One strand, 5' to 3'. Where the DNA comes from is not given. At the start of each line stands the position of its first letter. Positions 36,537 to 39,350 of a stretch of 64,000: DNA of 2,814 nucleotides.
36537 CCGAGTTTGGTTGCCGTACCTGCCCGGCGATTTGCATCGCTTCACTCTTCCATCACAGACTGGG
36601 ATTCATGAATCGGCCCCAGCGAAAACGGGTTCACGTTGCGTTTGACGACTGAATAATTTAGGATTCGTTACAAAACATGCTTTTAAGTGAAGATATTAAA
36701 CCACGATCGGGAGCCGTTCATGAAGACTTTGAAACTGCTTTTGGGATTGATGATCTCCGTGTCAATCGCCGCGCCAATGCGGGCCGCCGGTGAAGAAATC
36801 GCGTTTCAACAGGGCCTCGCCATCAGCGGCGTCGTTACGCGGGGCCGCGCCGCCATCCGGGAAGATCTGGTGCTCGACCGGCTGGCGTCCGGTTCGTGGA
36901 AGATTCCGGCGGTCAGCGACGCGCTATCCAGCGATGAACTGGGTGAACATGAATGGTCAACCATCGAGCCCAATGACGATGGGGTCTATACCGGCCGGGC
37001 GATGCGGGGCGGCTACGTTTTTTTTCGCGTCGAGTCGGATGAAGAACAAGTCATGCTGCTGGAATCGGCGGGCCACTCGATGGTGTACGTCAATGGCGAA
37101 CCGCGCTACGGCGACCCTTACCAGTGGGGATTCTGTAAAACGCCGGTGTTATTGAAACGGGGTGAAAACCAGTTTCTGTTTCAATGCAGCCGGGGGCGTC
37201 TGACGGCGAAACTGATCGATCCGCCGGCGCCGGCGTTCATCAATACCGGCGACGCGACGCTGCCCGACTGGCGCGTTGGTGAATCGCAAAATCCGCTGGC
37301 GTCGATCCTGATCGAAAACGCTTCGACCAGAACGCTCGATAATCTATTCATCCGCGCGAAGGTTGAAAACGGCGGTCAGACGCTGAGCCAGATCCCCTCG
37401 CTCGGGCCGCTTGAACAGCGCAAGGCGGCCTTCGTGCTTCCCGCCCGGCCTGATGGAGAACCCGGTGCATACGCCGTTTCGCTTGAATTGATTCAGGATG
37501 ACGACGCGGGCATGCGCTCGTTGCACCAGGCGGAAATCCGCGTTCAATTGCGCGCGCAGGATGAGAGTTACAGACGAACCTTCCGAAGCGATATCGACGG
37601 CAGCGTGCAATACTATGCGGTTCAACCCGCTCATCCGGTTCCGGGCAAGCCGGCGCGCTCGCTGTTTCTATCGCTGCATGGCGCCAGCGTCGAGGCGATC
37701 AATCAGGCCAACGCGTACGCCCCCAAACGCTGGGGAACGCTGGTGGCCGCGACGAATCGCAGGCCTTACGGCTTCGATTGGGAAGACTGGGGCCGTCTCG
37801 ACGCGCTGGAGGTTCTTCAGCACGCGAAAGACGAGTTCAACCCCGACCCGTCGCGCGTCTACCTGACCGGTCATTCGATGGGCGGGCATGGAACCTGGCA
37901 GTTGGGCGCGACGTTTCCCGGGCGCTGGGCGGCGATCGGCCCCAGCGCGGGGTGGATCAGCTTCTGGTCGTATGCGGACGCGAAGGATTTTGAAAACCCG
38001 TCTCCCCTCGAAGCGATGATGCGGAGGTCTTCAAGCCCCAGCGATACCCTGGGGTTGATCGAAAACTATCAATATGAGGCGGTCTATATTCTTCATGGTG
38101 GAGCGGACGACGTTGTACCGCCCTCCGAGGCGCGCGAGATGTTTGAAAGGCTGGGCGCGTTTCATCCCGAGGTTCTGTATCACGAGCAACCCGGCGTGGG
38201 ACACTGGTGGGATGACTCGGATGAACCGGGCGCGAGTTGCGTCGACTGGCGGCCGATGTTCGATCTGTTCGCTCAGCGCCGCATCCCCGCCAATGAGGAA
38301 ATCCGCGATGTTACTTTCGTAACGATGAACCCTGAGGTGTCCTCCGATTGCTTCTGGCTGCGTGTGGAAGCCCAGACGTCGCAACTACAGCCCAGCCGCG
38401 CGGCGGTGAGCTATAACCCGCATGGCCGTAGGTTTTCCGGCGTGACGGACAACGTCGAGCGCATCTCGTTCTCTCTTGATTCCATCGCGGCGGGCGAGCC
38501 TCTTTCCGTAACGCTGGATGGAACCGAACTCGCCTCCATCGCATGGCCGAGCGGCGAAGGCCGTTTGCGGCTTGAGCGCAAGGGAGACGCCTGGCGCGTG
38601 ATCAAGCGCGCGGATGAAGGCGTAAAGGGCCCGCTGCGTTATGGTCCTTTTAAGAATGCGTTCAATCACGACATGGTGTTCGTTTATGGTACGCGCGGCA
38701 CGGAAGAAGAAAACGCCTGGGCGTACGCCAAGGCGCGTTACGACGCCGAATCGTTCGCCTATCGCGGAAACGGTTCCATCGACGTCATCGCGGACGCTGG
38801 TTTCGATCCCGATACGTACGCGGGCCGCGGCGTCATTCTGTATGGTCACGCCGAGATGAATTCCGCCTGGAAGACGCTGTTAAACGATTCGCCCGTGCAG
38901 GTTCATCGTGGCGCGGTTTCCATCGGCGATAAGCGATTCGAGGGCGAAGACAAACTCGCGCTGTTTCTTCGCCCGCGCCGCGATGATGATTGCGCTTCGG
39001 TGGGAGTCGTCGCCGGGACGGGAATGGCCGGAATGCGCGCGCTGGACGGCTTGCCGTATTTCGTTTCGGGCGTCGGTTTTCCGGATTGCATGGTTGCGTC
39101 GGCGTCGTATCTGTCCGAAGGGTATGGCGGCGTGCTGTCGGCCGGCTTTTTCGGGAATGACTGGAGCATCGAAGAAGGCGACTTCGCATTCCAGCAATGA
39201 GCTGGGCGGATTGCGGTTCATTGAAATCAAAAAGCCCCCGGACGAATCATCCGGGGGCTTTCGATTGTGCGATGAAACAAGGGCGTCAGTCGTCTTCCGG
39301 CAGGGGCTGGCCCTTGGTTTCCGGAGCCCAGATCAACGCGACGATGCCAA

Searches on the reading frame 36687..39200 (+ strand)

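Call 52: search_protein_families(library=pfam, proteins=[window:36687-39200:+], max_evalue=0.001)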
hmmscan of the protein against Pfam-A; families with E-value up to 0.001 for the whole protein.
window:36687-39200:+ (837 aa): 3 families
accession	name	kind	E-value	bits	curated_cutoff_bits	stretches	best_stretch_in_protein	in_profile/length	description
PF00326.27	Peptidase_S9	-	3.1e-10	40.3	22.6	1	364-509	39-190/213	Prolyl oligopeptidase family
PF12146.15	Hydrolase_4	-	1.9e-06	27.8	27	0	372-428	61-115/239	Serine aminopeptidase, S33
PF00756.26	Esterase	-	0.00089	19.5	22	0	373-441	99-171/251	Putative esterase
